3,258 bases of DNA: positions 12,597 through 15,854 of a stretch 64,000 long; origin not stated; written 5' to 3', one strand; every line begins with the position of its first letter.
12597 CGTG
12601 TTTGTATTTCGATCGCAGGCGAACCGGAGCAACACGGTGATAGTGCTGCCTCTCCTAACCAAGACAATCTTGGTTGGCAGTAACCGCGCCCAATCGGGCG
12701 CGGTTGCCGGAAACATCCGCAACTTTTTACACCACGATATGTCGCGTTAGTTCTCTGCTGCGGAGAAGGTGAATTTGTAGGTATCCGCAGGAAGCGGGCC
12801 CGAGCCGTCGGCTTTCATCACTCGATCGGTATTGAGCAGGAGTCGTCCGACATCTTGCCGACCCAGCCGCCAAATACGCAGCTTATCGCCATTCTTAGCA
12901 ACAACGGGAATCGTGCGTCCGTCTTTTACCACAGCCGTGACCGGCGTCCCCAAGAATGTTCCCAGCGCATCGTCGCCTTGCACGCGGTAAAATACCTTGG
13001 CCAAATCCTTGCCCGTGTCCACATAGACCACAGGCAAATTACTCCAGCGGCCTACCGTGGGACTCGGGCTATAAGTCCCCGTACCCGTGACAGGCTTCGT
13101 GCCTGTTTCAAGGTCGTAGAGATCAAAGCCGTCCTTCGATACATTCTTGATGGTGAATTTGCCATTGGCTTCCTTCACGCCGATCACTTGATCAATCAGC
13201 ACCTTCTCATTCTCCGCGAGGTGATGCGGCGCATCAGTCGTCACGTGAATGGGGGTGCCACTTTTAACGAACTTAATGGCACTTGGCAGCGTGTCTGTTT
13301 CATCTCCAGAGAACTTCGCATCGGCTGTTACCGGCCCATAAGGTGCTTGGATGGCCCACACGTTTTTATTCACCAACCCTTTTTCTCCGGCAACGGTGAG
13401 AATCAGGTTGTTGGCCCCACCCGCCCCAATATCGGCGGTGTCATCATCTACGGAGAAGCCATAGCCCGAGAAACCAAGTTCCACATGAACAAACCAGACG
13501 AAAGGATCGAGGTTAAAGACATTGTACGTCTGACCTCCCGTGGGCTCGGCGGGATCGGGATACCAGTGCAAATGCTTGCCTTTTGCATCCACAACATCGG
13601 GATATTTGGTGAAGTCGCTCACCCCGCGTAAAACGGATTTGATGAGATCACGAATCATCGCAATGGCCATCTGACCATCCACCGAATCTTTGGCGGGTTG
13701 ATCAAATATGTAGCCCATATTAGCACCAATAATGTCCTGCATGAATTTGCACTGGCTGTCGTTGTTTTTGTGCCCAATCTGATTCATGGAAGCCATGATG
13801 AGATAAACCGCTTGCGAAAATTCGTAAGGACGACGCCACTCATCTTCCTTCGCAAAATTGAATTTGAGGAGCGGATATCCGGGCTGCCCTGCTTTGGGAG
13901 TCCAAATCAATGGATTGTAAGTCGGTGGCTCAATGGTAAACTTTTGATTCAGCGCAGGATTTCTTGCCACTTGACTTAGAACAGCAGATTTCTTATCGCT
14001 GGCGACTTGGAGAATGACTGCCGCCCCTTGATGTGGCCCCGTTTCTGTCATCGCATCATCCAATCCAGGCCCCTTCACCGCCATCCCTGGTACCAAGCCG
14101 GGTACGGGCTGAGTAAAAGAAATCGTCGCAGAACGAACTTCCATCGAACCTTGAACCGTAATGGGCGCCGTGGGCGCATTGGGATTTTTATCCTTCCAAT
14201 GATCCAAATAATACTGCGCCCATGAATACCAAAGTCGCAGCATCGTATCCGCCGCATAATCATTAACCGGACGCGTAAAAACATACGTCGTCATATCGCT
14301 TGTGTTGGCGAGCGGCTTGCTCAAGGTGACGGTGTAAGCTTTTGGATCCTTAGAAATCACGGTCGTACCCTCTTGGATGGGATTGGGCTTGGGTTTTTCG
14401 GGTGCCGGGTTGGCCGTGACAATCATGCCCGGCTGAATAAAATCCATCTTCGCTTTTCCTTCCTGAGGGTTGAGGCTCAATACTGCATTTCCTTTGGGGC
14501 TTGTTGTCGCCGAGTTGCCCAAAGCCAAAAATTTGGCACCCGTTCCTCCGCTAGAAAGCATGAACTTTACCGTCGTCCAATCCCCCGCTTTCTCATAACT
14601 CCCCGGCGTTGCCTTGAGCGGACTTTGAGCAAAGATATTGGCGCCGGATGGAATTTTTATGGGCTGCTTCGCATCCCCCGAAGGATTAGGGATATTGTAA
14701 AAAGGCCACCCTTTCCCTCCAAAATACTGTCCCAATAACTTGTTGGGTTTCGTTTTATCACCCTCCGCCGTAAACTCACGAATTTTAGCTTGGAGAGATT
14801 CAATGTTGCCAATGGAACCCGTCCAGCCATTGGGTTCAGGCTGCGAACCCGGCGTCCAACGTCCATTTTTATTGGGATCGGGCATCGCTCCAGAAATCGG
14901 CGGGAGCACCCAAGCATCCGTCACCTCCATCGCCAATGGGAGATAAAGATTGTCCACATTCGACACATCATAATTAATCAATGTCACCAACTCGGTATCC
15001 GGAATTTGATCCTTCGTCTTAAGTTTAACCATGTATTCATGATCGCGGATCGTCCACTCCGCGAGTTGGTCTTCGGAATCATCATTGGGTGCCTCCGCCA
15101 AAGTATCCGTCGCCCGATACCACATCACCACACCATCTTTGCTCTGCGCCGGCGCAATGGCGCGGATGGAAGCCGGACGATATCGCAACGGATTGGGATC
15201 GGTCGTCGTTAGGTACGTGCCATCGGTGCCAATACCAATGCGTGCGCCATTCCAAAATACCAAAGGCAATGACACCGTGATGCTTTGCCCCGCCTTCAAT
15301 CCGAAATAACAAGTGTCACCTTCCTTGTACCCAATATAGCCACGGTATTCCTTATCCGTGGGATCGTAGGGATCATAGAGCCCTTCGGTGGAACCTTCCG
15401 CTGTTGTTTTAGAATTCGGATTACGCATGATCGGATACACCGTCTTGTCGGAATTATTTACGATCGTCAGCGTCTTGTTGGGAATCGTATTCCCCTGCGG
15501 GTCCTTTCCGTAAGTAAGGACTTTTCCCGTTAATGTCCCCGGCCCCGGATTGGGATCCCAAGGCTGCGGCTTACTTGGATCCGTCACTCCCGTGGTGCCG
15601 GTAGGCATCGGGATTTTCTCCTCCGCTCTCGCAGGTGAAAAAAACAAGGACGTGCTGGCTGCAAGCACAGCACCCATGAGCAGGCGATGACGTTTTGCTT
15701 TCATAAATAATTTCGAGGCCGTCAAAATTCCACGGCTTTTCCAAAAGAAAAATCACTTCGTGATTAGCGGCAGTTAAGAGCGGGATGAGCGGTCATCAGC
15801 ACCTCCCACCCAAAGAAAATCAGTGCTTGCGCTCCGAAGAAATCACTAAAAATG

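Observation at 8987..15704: Two convergent giant secreted proteins of unknown function lie between the two LytTR systems and next to the T2SS operon: candidate T2SS cargo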

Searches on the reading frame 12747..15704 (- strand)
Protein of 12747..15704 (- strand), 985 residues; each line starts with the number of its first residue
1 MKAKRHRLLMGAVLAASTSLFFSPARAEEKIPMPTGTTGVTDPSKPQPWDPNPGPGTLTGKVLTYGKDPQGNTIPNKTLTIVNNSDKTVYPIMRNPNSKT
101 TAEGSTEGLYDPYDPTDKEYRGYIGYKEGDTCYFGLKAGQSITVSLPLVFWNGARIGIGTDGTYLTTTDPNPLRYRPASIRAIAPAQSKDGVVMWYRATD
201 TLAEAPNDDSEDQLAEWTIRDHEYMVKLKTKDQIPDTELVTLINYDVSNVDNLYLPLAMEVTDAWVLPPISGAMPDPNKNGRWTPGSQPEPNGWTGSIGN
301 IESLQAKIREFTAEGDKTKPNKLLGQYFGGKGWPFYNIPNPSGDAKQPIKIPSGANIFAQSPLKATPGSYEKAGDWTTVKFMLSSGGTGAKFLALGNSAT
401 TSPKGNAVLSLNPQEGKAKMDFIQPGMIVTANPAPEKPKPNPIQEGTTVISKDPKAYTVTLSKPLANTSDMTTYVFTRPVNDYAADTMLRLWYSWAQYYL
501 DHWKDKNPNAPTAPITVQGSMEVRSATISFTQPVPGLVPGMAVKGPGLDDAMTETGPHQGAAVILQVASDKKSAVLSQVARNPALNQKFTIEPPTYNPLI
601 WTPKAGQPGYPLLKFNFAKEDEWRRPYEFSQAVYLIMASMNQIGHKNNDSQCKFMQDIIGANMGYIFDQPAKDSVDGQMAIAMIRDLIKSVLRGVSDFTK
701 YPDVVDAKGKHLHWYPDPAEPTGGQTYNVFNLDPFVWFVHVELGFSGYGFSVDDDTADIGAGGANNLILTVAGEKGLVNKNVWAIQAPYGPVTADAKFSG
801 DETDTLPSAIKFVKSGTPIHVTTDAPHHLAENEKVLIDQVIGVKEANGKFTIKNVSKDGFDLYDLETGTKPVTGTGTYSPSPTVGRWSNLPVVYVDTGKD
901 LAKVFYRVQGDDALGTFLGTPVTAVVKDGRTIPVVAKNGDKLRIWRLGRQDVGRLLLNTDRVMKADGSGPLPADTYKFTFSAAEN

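Call 5: search_protein_families(library=pfam, proteins=[window:12747-15704:-], max_evalue=1)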
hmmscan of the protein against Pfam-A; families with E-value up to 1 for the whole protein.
window:12747-15704:- (985 aa): 1 family
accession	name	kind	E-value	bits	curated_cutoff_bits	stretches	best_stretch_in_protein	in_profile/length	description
PF16190.11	E1_FCCH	-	0.0015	19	29.5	1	819-870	6-58/70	Ubiquitin-activating enzyme E1 FCCH domain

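Call 6: search_protein_families(library=ncbifam, proteins=[window:12747-15704:-], max_evalue=1)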
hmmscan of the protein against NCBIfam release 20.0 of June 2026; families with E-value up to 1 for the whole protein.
window:12747-15704:- (985 aa): 0 families

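Call 15: find_homologous_proteins(query=window:12747-15704:-, max_evalue=0.001)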
Query window:12747-15704:- (985 aa): 358 proteins with E <= 0.001 among 8000 candidates; the best 120 are listed.
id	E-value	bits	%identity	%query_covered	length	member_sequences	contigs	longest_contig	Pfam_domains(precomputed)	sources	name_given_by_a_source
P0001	0.0e+0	2280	100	100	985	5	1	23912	-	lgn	-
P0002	0.0e+0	1748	76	100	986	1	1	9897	-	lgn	-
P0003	0.0e+0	1373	64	99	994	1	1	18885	-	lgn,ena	-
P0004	0.0e+0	1342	63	99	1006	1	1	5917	-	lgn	-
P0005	0.0e+0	1248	61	97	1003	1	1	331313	-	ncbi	-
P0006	0.0e+0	1246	61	97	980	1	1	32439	-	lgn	-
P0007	0.0e+0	1221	59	99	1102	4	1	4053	-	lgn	-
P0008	0.0e+0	1208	60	99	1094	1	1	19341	-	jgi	jgi:hypothetical protein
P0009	0.0e+0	1199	60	99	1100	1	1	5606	-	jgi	jgi:hypothetical protein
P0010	0.0e+0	1197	59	97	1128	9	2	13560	-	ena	-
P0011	0.0e+0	1189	59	97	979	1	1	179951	-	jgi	-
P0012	0.0e+0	1187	58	99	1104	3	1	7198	-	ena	-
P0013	0.0e+0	1181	59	99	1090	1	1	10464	-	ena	-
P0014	0.0e+0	1181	59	97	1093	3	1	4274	-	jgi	jgi:hypothetical protein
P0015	0.0e+0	1179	59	99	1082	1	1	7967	-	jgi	jgi:hypothetical protein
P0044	0.0e+0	1145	57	99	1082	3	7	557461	-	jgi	jgi:hypothetical protein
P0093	0.0e+0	1087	57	96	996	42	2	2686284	-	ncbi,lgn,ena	-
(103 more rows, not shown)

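Call 22: find_encoding_contigs(protein=P0005, flank=10000, max_places=2)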
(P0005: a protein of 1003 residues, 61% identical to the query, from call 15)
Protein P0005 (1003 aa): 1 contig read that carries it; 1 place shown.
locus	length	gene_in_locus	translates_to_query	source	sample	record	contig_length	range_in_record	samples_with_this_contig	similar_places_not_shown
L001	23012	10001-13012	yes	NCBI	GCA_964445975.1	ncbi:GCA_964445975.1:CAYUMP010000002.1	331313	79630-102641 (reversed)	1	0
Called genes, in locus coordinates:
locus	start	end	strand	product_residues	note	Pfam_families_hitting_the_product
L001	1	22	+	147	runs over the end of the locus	-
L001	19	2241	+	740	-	PF03958:Secretin_N, PF00263:Secretin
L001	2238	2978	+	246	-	-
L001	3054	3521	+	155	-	PF13577:SnoaL_4, PF13474:SnoaL_3, PF14534:DUF4440, PF12680:SnoaL_2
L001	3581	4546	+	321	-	PF00364:Biotin_lipoyl (faint), PF25973:BSH_CzcB (faint), PF25984:BSH_YknX, PF26077:BSH_Fcp1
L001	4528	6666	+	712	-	PF03412:Peptidase_C39, PF13529:Peptidase_C39_2 (faint), PF00664:ABC_membrane, PF00005:ABC_tran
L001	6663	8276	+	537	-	PF00664:ABC_membrane, PF00005:ABC_tran, PF13304:AAA_21 (faint)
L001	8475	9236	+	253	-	PF00072:Response_reg (weak), PF04397:LytTR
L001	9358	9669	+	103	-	PF02979:NHase_alpha, PF14407:Frankia_peptide (faint)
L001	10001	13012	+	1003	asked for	-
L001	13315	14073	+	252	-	-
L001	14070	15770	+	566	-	PF07646:Kelch_2 (faint), PF24681:Kelch_KLHDC2_KLHL20_DRC7, PF25210:Kelch_FKB95 (faint), PF01344:Kelch_1, PF13415:Beta-prop_FBX42, PF24681:Kelch_KLHDC2_KLHL20_DRC7, PF24981:Beta-prop_ATRN-LZTR1, PF24996:NANM, +1 more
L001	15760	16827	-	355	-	PF00356:LacI, PF13377:Peripla_BP_3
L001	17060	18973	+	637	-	PF12951:PATR, PF07589:PEP_exosort_dom (weak)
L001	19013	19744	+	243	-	-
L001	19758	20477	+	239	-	-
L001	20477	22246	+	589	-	PF01344:Kelch_1 (weak), PF07646:Kelch_2 (faint), PF13964:Beta-prop_Calicin (weak), PF24981:Beta-prop_ATRN-LZTR1 (faint), PF13964:Beta-prop_Calicin (weak), PF13415:Beta-prop_FBX42 (weak), PF24681:Kelch_KLHDC2_KLHL20_DRC7 (weak), PF24996:NANM, +1 more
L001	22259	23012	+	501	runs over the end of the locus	PF22847:Glyco_hydro_43_rel (faint)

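Call 23: find_encoding_contigs(protein=P0093, flank=10000, max_places=2)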
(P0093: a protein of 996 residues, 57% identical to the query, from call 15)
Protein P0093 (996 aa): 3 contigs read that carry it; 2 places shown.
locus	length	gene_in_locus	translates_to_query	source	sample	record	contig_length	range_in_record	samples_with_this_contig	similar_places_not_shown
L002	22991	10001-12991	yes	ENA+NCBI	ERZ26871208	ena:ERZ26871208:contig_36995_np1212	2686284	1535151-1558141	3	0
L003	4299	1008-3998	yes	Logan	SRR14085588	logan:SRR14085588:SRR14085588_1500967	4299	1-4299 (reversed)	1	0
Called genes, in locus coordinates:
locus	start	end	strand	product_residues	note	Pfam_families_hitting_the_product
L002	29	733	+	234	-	PF13505:OMP_b-brl (weak)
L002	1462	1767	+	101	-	-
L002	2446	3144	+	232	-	-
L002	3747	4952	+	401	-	PF13884:Peptidase_S74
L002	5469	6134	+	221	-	PF07087:DUF1353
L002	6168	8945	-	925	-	PF01734:Patatin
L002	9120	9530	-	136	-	-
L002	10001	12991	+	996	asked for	-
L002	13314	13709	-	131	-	PF01124:MAPEG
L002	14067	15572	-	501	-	-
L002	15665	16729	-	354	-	PF02805:Ada_Zn_binding, PF00165:HTH_AraC (faint), PF12833:HTH_18, PF02870:Methyltransf_1N (weak), PF01035:DNA_binding_1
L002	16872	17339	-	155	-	PF06718:DUF1203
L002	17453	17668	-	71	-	PF13354:Beta-lactamase2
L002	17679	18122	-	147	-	PF13279:4HBT_2 (faint), PF03061:4HBT (weak)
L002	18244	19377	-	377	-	PF00285:Citrate_synt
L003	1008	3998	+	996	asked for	-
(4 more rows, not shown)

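Call 31: find_encoding_contigs(protein=P0044, flank=10000, max_places=2)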
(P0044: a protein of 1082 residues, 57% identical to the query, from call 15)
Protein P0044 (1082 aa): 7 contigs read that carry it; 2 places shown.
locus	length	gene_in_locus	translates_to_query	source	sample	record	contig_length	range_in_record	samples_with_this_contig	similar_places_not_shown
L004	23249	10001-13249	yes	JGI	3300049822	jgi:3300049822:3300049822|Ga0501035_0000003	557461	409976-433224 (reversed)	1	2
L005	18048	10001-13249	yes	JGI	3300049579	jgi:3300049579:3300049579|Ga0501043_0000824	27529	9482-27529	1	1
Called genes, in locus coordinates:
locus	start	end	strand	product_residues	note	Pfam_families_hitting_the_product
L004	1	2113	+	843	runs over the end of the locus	PF01339:CheB_methylest, PF03705:CheR_N, PF01739:CheR, PF08448:PAS_4 (faint), PF10473:CENP-F_leu_zip (weak), PF24161:CCDC39 (weak), PF13596:PAS_10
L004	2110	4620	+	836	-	PF08448:PAS_4, PF00989:PAS, PF08447:PAS_3, PF08448:PAS_4, PF13426:PAS_9, PF08447:PAS_3, PF00512:HisKA, PF02518:HATPase_c, +4 more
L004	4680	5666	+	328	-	PF00491:Arginase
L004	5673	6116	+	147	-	-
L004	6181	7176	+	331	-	PF00491:Arginase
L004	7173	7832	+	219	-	PF03473:MOSC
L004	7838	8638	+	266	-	PF18762:Kinase-PolyVal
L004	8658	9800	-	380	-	PF00892:EamA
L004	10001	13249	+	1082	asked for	-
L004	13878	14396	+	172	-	PF00359:PTS_EIIA_2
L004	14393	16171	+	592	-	PF00654:Voltage_CLC, PF00571:CBS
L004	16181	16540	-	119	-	PF02152:FolB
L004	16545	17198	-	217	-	PF00702:Hydrolase, PF12710:HAD (weak), PF13419:HAD_2, PF13242:Hydrolase_like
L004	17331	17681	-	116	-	PF05258:DciA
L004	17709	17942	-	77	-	PF13459:Fer4_15 (weak), PF13370:Fer4_13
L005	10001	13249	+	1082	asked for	-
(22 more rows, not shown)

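Call 32: find_encoding_contigs(protein=P0011, flank=10000, max_places=1)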
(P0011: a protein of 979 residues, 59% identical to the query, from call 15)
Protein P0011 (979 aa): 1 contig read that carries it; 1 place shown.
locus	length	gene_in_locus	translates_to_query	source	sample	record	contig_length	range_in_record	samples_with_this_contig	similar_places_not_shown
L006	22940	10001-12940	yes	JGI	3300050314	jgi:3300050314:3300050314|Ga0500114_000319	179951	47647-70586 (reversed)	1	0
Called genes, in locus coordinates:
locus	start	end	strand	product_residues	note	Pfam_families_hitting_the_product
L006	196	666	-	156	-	-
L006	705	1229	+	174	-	-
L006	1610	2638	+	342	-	PF01118:Semialdhyde_dh, PF22698:Semialdhyde_dhC_1, PF02774:Semialdhyde_dhC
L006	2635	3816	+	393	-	PF01960:ArgJ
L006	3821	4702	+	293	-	PF00696:AA_kinase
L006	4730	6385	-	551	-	PF01266:DAO (weak), PF01494:FAD_binding_3, PF07992:Pyr_redox_2 (faint), PF07976:Phe_hydrox_dim (faint), PF21274:Rng_hyd_C (faint)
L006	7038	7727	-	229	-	PF02677:QueH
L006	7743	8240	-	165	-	-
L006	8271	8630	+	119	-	-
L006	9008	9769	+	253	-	PF01590:GAF (weak), PF13185:GAF_2 (weak), PF00196:GerE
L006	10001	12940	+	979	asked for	-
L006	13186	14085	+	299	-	PF00106:adh_short, PF13561:adh_short_C2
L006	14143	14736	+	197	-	-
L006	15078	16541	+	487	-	PF12951:PATR, PF07589:PEP_exosort_dom (weak)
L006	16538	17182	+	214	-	PF07963:N_methyl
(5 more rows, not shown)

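Call 34: predict_structure(alignment_id=A1)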
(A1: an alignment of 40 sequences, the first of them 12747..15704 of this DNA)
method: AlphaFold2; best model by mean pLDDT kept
length: 985 residues; sequences in the alignment: 40
mean_pLDDT: 76.6   pTM: 0.72
mean pLDDT of the five models: 76.6, 74.5, 71.0, 69.6, 67.3
residues with pLDDT >= 90: 326; 70-90: 378; 50-70: 139; < 50: 142
segments of 3 or more residues with pLDDT < 50: 1-27, 170-172, 205-215, 237-253, 264-298, 746-763, 777-790, 907-916, 983-985
pLDDT, mean of each block of 10 residues (from residue 1): 31 32 47 83 86 88 82 82 80 70 69 72 89 89 78 55 61 63 91 85 47 50 74 56 36 54 42 38 36 42 80 92 95 78 66 76 69 72 72 81 90 87 91 71 91 92 91 85 90 97 94 95 92 92 94 87 91 92 93 92 86 92 93 96 87 86 78 80 83 84 66 88 95 87 55 34 61 53 31 82 90 93 79 91 94 84 91 92 89 82 47 52 86 88 82 87 90 90 44
secondary structure, 60 per line:
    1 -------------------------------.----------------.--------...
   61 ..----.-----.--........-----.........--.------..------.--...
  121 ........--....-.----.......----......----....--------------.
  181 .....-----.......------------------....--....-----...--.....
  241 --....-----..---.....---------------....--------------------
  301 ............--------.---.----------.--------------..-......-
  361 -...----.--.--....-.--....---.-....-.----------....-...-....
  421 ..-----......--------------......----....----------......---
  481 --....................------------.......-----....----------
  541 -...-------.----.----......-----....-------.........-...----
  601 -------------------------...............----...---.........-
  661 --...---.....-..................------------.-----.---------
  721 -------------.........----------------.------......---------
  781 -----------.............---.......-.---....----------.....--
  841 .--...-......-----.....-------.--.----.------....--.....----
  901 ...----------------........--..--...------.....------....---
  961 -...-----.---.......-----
elements in order (helices of 4 or more, strands of 3 or more residues): H58-62 E76-83 E89-97 E118-128 E131-134 E141-147 E152-157 H162-165 E180-185 E191-197 E216-219 H222-225 H236-240 E243-246 E257-261 H277-280 H301-312 H354-359 E392-395 E408-411 H417-422 E428-433 E448-453 E458-461 E472-477 H483-502 E515-521 E527-530 E542-544 E562-567 E573-576 E584-592 H626-640 H651-659 H669-673 H675-692 H734-742 E766-771 E792-804 E808-814 E820-823 E834-838 E848-853 E859-863 E886-889 E892-896 E920-927 E934-936 E943-947 E954-957 E962-964 E974-980

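Call 39: search_solved_structures(query=A1, max_evalue=10, show_alignments=2)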
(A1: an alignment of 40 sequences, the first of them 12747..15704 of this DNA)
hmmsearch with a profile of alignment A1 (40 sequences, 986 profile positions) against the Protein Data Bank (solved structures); distinct sequences matched with E-value up to 10: 0.
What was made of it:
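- Tried and rejected: A profile search of the B family against PDB sequences gave nothing at E <= 10 (call 39).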

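Call 41: fold_search(model_id=the predicted structure, library=pdb)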
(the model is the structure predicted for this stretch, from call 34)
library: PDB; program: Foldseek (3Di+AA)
matches with E <= 10: 485; with E <= 0.001: 8
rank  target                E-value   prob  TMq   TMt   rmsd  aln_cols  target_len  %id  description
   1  9mc6_A                2.7e-04  1.00  0.07  0.07   7.1       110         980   18  Cryo-EM structure of Human UBA1-UBE2O-Ub -Transthiolation state 2 (released 2026-03-25)
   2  9qgg_B                4.1e-04  1.00  0.08  0.08   6.7       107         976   19  Consensus structure of dUBA1-UbDha-dBIRC6 trapped ternary complex (released 2025-10-29)
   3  7sol_C                4.5e-04  1.00  0.07  0.07   6.5       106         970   19  Crystal Structures of the bispecific ubiquitin/FAT10 activating enzyme, Uba6 (released 2022-11-02)
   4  7pvn_A                4.7e-04  1.00  0.08  0.07   6.4       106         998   18  Crystal Structure of Human UBA6 in Complex with ATP (released 2022-08-31)
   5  9qic                  6.2e-04  1.00  0.07  0.07   7.2       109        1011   17  Consensus structure of UBA6 (released 2025-10-29)
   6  7pyv_B                6.5e-04  1.00  0.07  0.08   6.8       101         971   18  Crystal structure of human UBA6 in complex with the ubiquitin-like modifier FAT10 (released 2022-08-24)
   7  9qhi_B                6.5e-04  1.00  0.07  0.07   6.9       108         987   17  Structure of UBA6-UbDha-BIRC6 trapped ternary complex (cluster 0) (released 2025-10-29)
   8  7pyv_A                7.2e-04  1.00  0.07  0.08   6.8       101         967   18  Crystal structure of human UBA6 in complex with the ubiquitin-like modifier FAT10 (released 2022-08-24)
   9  9qim_B                1.0e-03  1.00  0.07  0.07   7.7       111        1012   14  Consensus structure of UBA6-BIRC6 (released 2025-10-29)
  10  9qgw_B                1.2e-03  1.00  0.07  0.07   7.1       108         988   16  Consensus structure of UBA6-UbDha-BIRC6 trapped ternary complex (singly loaded) (released 2025-10-29)
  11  9mc5_A                1.2e-03  1.00  0.07  0.07   7.7       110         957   18  Cryo-EM structure of Human UBA1-UBE2O-Ub -Transthiolation state 3 (released 2026-03-25)
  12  7sol_A                1.3e-03  1.00  0.08  0.07   7.3       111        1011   15  Crystal Structures of the bispecific ubiquitin/FAT10 activating enzyme, Uba6 (released 2022-11-02)
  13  4p22_B                1.5e-03  1.00  0.07  0.18   6.3       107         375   20  Crystal Structure of N-terminal Fragments of E1 (released 2015-02-25)
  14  9qiv_B                1.8e-03  1.00  0.07  0.07   7.1       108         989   16  Consensus structure of UBA6-BIRC6 (alternative conformation) (released 2025-10-29)
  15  7vul_B                1.9e-03  0.98  0.07  0.10  19.9       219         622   14  Structure of Klebsiella Phage P560 depolymerase (released 2022-11-16)
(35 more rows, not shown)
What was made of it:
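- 13095..13250 (-): B residues 819-870, a small beta-barrel resembling the E1 FCCH domain. Foldseek matches to Uba1/Uba6 at E about 3e-4 (call 41).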

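Call 45: search_protein_families(library=pfam, alignment_id=A1, max_evalue=10)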
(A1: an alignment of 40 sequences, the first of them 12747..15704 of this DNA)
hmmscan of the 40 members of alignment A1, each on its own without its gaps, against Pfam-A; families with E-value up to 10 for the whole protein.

A. member 1, window:12747-15704:- (985 aa): 1 family
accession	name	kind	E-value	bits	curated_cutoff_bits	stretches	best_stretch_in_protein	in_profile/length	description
PF16190.11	E1_FCCH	-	0.0015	19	29.5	1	819-870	6-58/70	Ubiquitin-activating enzyme E1 FCCH domain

B. families by the number of members that match (of 40 scanned): 15 families
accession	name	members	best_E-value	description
PF16190.11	E1_FCCH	37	2.5e-07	Ubiquitin-activating enzyme E1 FCCH domain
PF13860.13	FlgD_ig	12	0.00079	FlgD Ig-like domain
PF13324.12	GCIP_N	3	0.084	Grap2 and cyclin-D-interacting, N-terminal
PF23661.1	SHMOOSE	2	0.014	SHMOOSE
PF12486.13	VasL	2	0.13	Type VI secretion system, EvfB, or VasL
PF00364.28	Biotin_lipoyl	1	9.7e-15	Biotin-requiring enzyme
PF14020.11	DUF4236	1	0.075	Protein of unknown function (DUF4236)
PF00804.31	Syntaxin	1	0.11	Syntaxin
PF11138.13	DUF2911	1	0.12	Protein of unknown function (DUF2911)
PF03120.22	DNA_ligase_OB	1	0.13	NAD-dependent DNA ligase OB-fold domain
PF20041.5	DUF6443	1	0.18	Domain of unknown function (DUF6443)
PF01597.25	GCV_H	1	0.25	Glycine cleavage H-protein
PF18595.6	Nuf2_DHR10-like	1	1.1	Nuf2, DHR10-like domain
PF13620.12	CarboxypepD_reg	1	7.2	Carboxypeptidase regulatory-like domain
PF17963.7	Big_9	1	8.1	Bacterial Ig domain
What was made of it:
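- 13095..13250 (-): Pfam E1_FCCH in 37 of 40 family members, best E 2.5e-7 (call 45).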
